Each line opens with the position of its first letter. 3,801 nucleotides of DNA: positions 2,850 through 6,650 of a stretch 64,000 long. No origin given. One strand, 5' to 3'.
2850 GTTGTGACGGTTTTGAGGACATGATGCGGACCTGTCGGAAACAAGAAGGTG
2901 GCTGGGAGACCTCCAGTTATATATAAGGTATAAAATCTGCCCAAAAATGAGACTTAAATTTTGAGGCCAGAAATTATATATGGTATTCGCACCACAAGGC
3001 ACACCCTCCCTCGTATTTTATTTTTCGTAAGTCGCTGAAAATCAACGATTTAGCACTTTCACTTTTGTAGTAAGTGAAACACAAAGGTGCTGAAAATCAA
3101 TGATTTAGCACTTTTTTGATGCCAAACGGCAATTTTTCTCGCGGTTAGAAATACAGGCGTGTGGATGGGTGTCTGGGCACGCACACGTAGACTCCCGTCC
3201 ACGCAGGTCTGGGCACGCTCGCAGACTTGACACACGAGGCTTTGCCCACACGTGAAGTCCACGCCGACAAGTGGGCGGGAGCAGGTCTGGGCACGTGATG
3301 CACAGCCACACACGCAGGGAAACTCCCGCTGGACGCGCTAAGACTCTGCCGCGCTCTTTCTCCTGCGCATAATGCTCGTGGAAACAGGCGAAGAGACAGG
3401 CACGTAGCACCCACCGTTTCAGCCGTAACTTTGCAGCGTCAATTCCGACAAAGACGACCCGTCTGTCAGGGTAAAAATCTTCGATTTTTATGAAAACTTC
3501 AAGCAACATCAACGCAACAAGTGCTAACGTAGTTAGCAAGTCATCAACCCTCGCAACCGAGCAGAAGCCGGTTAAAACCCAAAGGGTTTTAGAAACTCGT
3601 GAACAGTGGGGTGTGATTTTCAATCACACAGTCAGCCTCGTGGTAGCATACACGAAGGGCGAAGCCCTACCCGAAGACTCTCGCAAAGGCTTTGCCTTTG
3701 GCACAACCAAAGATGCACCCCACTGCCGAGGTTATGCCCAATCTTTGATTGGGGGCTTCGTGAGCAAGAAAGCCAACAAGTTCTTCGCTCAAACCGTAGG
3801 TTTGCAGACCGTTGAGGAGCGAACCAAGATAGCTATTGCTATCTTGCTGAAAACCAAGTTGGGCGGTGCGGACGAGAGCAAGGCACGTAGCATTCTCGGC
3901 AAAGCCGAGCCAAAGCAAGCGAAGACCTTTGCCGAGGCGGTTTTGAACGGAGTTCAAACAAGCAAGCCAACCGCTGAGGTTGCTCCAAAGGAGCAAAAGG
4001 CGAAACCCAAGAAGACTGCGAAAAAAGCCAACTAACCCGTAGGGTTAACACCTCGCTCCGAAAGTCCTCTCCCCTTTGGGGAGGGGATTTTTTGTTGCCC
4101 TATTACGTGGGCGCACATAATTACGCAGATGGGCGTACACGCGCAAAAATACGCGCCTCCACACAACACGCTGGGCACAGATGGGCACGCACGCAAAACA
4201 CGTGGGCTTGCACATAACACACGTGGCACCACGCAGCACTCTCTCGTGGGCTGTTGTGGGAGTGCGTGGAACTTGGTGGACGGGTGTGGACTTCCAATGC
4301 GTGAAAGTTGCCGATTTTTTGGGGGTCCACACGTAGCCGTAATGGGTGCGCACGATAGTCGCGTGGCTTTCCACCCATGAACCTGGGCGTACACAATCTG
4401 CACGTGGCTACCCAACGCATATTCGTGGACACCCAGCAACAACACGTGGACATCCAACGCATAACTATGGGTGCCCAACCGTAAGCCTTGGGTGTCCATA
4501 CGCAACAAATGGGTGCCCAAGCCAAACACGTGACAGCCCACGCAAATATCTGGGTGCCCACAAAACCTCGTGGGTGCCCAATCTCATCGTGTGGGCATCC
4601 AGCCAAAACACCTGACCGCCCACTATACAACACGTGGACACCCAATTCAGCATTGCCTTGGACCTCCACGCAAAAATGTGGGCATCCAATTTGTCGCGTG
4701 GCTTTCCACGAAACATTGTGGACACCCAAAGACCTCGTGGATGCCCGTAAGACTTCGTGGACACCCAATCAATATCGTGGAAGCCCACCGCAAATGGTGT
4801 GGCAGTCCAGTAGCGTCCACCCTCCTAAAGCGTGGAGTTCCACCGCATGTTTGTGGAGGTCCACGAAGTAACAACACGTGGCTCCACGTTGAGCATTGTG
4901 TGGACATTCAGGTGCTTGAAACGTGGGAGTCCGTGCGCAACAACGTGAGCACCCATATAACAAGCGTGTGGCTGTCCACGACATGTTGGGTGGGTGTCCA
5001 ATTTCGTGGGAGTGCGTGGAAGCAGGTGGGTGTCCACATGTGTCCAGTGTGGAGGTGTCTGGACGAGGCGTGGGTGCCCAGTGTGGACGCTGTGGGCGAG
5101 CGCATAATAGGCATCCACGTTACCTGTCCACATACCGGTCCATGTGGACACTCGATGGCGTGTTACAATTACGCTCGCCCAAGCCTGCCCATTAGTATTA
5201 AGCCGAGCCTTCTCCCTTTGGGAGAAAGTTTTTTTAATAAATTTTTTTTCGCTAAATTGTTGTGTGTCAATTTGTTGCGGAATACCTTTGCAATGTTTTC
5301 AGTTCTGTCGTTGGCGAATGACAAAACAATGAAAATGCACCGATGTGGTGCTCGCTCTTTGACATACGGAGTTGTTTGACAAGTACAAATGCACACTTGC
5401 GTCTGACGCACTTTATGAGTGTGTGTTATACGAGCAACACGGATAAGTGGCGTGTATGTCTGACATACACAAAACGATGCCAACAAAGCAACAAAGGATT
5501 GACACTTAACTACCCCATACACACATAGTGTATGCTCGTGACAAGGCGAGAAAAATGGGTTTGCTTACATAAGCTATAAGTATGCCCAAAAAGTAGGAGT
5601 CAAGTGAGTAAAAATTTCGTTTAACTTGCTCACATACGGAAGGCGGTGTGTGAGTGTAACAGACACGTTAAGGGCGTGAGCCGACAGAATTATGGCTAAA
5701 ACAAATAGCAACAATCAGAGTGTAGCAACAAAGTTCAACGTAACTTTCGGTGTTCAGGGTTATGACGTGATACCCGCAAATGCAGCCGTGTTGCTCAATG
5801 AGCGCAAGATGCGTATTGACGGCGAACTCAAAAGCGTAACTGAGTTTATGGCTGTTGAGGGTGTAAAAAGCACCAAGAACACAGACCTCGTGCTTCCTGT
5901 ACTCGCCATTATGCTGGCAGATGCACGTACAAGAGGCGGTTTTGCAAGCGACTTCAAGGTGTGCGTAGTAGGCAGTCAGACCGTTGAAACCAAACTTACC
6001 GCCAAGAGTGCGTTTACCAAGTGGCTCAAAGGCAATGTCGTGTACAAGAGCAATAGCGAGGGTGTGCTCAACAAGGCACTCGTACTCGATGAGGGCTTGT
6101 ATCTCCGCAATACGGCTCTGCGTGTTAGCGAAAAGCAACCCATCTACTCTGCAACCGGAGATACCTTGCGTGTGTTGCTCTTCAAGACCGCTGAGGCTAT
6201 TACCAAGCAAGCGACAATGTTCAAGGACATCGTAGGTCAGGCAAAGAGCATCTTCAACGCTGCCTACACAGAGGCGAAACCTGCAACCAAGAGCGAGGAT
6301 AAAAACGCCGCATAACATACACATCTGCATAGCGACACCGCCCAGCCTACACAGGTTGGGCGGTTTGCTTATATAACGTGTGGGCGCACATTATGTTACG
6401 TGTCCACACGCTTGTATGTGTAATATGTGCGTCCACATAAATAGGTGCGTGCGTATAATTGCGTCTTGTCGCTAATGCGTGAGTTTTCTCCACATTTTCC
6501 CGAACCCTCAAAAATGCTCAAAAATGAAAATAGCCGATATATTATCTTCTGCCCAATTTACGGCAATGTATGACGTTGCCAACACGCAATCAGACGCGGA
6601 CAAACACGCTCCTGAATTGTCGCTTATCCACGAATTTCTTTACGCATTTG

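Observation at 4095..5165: GC-rich island carrying a 1.1-kb array of about 45 GTGG-N3-5-CCA(C) half-palindromic motifs with no credible coding capacity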

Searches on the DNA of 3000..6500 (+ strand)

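Call 6: search_dna_similar(query=window:3000-6500:+, collection=phages, mode=near)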
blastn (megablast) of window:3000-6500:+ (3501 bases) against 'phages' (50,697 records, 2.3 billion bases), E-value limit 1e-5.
No match.

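Call 89: search_rna_families(source=window, start=4000, end=5800, threshold=evalue, max_evalue=5)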
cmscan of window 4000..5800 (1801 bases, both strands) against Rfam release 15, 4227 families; matches with E-value up to 5: 5.
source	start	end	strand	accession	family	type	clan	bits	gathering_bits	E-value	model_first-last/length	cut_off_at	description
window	5389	5477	+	RF01694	Bacteroides-1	Gene; sRNA;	-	30.5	43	0.0072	1-82/82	no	Bacteroides-1 RNA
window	4101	4168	-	RF00669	mir-96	Gene; miRNA;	-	23.3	65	0.066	1-78/78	no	mir-96 microRNA precursor family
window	4480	4530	+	RF03934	mir-m107-1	Gene; miRNA;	-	18.1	83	4.6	1-65/65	no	mir-m107-1 microRNA precursor family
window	4480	4530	-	RF03934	mir-m107-1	Gene; miRNA;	-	17.9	83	4.9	1-65/65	no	mir-m107-1 microRNA precursor family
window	4399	4461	-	RF00157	SNORD39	Gene; snRNA; snoRNA; CD-box;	CL00057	16.9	35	2.4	1-80/80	no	Small nucleolar RNA SNORD55/SNORD39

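Call 93: search_rna_families(sources=[L001, L007, L021, L166, L169, L170, L150, L009, L173, L172, L148], threshold=gathering)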
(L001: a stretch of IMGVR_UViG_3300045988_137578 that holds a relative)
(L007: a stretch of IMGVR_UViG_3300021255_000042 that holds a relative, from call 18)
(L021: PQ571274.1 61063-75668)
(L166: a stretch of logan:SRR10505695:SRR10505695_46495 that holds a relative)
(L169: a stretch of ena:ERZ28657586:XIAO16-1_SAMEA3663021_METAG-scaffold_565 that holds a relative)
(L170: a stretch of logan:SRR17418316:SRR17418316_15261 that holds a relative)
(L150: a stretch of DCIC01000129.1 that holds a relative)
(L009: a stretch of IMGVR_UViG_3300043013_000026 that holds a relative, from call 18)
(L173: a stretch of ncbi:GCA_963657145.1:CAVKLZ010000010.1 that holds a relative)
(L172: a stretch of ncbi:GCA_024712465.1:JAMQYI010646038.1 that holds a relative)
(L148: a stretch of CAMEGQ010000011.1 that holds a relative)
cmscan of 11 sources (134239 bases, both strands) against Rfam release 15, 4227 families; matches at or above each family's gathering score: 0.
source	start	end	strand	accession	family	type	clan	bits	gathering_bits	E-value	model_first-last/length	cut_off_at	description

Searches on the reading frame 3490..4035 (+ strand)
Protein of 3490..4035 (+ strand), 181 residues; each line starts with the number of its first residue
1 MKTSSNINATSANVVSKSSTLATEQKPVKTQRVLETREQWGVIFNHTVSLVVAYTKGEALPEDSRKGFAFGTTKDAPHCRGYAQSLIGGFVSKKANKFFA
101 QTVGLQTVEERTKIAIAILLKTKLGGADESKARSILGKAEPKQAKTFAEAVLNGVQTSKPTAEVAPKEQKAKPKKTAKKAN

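Call 13: search_protein_families(library=phrogs, proteins=[window:3490-4035:+], max_evalue=0.01)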
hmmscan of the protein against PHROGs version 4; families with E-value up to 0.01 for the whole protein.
window:3490-4035:+ (181 aa): 0 families

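Call 14: search_protein_families(library=pfam, proteins=[window:3490-4035:+], max_evalue=0.01)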
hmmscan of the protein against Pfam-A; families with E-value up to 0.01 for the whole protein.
window:3490-4035:+ (181 aa): 0 families

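Call 18: find_related_loci(query=window:3490-4035:+, collection=viral_contigs, flank=10000)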
Query window:3490-4035:+ (181 aa) in viral_contigs; peptide patterns used: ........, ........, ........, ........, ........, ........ (x = any residue, [..] = any of these).
32 stretches matched a pattern; 16 encode a relative of the query (tblastn E <= 1e-3); 16 distinct loci.
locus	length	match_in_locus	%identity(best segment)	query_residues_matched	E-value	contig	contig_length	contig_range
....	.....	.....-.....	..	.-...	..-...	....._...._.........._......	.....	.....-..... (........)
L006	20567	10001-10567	58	1-179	4e-61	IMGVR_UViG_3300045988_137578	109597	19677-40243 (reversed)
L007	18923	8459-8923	52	4-152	5e-41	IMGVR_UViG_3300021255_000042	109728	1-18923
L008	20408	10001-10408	57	10-152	1e-40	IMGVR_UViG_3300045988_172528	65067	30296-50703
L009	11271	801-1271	43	1-152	4e-28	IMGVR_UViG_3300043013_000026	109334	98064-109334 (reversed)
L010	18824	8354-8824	42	1-152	7e-28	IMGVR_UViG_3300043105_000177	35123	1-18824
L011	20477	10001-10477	38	10-160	4e-25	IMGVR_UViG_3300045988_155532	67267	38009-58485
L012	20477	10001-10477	38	10-160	4e-25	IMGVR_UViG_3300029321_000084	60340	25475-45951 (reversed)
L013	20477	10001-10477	38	10-160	4e-25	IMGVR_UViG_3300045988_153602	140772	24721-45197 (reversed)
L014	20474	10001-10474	37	11-160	2e-24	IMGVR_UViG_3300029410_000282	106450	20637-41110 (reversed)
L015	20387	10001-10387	41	30-152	1e-22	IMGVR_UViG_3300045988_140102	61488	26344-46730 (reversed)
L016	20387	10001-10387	41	30-152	1e-22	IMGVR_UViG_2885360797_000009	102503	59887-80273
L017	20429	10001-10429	39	30-162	2e-22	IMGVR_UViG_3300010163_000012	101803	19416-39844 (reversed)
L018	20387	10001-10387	41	30-152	1e-22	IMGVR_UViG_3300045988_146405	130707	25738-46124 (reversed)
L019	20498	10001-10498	36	1-160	5e-22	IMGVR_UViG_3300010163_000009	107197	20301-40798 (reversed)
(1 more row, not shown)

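Call 30: search_solved_structures(query=A1, max_evalue=10)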
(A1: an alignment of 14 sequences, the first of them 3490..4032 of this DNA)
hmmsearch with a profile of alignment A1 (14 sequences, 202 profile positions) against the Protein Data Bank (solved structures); distinct sequences matched with E-value up to 10: 3.
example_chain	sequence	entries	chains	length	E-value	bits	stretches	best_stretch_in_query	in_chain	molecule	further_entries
6j6u_A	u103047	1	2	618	0.19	14.3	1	52-79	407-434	Receptor-type tyrosine-protein phosphatase zeta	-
7r76_A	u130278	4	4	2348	0.47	13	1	39-139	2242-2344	DNA repair protein Rad8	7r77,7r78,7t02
8j07_n9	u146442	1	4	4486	0.64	12.6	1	122-182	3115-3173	Dynein axonemal heavy chain 9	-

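Call 33: find_homologous_proteins(query=window:3490-4032:+)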
Query window:3490-4032:+ (181 aa): 100 proteins with E <= 0.001 among 262 candidates.
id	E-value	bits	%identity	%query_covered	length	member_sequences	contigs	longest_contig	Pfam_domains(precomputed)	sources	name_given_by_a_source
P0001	1.3e-102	358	97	100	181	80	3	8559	-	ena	-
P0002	1.1e-88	313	88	91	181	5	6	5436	-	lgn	-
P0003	7.0e-79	281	79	100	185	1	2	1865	-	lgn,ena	-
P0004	3.2e-76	273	78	100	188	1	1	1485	-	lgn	-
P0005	1.6e-75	270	79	97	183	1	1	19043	-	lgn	-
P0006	7.1e-69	249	74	93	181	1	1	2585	-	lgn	-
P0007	1.1e-67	245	72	96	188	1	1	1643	-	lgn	-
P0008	1.3e-64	235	68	99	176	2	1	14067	-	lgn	-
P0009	3.9e-62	227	67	98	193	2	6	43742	-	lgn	-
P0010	2.2e-61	224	69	92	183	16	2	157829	-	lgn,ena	-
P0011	2.8e-61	224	66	97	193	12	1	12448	-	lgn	-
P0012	3.3e-61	224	67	97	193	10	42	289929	-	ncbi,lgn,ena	-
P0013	4.2e-61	224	67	98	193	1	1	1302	-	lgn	-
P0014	9.9e-61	222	66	97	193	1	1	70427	-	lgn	-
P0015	4.3e-59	217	66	96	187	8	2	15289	-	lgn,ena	-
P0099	2.5e-23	101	40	99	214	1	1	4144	-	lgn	-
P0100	6.2e-21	93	42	81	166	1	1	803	-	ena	-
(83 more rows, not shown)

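Call 46: predict_structure(alignment_id=A3)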
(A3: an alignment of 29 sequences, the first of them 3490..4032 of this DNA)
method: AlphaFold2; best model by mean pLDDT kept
length: 181 residues; sequences in the alignment: 29
mean_pLDDT: 73.3   pTM: 0.62
mean pLDDT of the five models: 73.3, 73.1, 72.9, 72.1, 71.5
residues with pLDDT >= 90: 33; 70-90: 85; 50-70: 24; < 50: 39
segments of 3 or more residues with pLDDT < 50: 1-16, 20-24, 159-171
pLDDT, mean of each block of 10 residues (from residue 1): 43 45 51 74 91 85 75 76 91 87 85 91 85 88 89 73 42 50 40
secondary structure, 60 per line:
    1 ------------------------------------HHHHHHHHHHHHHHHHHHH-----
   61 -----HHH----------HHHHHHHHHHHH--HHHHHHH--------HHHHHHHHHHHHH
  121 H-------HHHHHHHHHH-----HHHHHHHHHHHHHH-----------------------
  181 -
elements in order: H37-55 H79-90 H93-99 H108-121 H129-138 H144-157

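Call 73: find_encoding_contigs(protein=P0099, flank=6000, max_places=2)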
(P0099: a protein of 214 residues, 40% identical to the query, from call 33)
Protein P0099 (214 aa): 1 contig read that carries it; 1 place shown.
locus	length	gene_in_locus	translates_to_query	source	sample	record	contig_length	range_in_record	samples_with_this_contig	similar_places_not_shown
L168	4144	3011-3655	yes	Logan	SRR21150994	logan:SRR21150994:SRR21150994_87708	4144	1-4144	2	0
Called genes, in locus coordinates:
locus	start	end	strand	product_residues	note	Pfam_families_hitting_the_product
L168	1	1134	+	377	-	?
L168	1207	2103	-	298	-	-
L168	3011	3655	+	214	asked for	-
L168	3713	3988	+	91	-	-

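Call 85: search_protein_families(library=pfam, alignment_id=A5, max_evalue=5)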
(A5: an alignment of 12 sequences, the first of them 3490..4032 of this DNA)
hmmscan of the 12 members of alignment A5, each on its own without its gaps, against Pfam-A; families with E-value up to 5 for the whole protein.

A. member 1, window:3490-4032:+ (181 aa): 0 families

B. families by the number of members that match (of 12 scanned): 9 families
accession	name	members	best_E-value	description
PF18944.7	DUF5691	2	0.007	Family of unknown function (DUF5691)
PF01049.22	CADH_Y-type_LIR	2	0.047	Cadherin, Y-type LIR-motif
PF18728.6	HEPN_AbiV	1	0.019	AbiV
PF04119.17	HSP9_HSP12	1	0.038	Heat shock protein 9/12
PF20057.4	DUF6456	1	0.082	Domain of unknown function (DUF6456)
PF16771.11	RTT107_BRCT_6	1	0.093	Regulator of Ty1 transposition protein 107 BRCT domain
PF03343.18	SART-1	1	0.093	SART-1 family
PF10358.15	NT-C2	1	0.12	N-terminal C2 in EEIG1 and EHBP1 proteins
PF21337.3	Peptidase_M17_N_1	1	0.15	M17 aminopeptidase, N-terminal domain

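Call 96: search_dna_similar(query=window:3490-4032:+, collection=plasmids, mode=protein, max_evalue=0.001)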
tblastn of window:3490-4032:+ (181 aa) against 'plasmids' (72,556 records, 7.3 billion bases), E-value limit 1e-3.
No match.

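Call 103: search_protein_representatives(alignment_id=A3)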
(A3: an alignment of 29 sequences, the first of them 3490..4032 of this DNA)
Query: 29 sequences, 188 profile positions. Proteins with E-value up to 0.001 (for the whole library): 37; up to 1e-10: 34; up to 1e-30: 27. The best 37 are listed.
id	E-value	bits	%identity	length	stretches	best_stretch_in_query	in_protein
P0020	7.9e-71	253.8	-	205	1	6-173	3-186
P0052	5.2e-70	251.1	-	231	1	1-182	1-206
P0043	5.3e-64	231.5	-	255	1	3-173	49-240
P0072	3.8e-63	228.7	-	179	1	1-186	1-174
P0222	7.6e-63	227.7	-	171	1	3-156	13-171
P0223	1.1e-56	207.7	-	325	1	5-178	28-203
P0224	6.8e-55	201.8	-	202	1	1-184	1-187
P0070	8.3e-54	198.3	-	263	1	9-180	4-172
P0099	3.9e-53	196.1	-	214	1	1-183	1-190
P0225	2.1e-51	190.5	-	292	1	1-182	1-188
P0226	2.4e-50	187.0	-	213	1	1-187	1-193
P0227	2.6e-50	186.9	-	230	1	2-182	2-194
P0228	8.3e-50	185.2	-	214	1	5-172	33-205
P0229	1.6e-49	184.3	-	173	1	5-156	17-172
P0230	2.5e-49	183.7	-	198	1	2-183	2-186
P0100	6.9e-47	175.7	-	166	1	4-156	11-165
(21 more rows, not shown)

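Call 106: find_encoding_contigs(protein=P0100, flank=3000, max_places=2)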
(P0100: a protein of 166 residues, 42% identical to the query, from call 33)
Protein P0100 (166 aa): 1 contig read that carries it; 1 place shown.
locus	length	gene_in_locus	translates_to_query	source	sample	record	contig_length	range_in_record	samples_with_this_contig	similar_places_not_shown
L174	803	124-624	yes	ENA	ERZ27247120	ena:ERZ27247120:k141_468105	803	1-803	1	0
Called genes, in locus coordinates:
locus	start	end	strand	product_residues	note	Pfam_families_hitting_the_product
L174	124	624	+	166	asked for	-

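Call 114: search_protein_families(library=padloc, proteins=[window:3490-4032:+], max_evalue=0.01)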
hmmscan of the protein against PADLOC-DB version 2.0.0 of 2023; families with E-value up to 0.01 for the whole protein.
window:3490-4032:+ (181 aa): 0 families

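Call 115: fold_search(model_id=the predicted structure, library=viral)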
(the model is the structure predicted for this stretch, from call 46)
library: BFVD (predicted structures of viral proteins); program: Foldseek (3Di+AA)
matches with E <= 10: 555; with E <= 0.001: 0
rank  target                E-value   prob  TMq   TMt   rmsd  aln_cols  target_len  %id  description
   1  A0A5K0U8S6            1.1e-01  0.16  0.15  0.15  19.2       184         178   15  Uncharacterized protein (Fragment) [Yasminevirus sp. GU-2018]
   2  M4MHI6                1.9e-01  0.20  0.17  0.11  26.9       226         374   14  (no name in the UniProt tables at hand)
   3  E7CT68                2.1e-01  0.18  0.17  0.12  18.6       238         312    9  CP [Cordyline virus 1]
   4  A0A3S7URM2            2.1e-01  0.12  0.13  0.12  24.7       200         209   15  (no name in the UniProt tables at hand)
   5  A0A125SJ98            2.2e-01  0.41  0.24  0.09  16.6       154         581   15  (no name in the UniProt tables at hand)
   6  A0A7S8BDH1            2.4e-01  0.69  0.32  0.28  20.8       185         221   12  Uncharacterized protein [Medusavirus stheno T3]
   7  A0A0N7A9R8            2.6e-01  0.38  0.24  0.11  13.5       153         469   12  (no name in the UniProt tables at hand)
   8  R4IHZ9                2.8e-01  0.20  0.19  0.18  20.2       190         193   16  (no name in the UniProt tables at hand)
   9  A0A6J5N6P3            3.2e-01  0.30  0.20  0.13  18.9       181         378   12  Prohead protease [uncultured Caudovirales phage]
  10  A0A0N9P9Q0            3.4e-01  0.38  0.25  0.16  14.2       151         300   10  (no name in the UniProt tables at hand)
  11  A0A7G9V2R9            3.4e-01  0.20  0.19  0.14  14.6       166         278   10  Uncharacterized protein [Pseudomonas phage phiPsa381]
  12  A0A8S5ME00            3.7e-01  0.60  0.28  0.37  12.4       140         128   11  Holin [Siphoviridae sp. ctX581]
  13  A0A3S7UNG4            4.6e-01  0.30  0.24  0.35  12.5       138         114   11  (no name in the UniProt tables at hand)
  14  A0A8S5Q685            4.6e-01  0.10  0.17  0.11  20.0       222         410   14  Minor tail protein (Fragment) [virus sp. ct87y24]
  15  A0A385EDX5            4.8e-01  0.33  0.26  0.24  23.2       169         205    9  Uncharacterized protein [Caulobacter phage CcrPW]
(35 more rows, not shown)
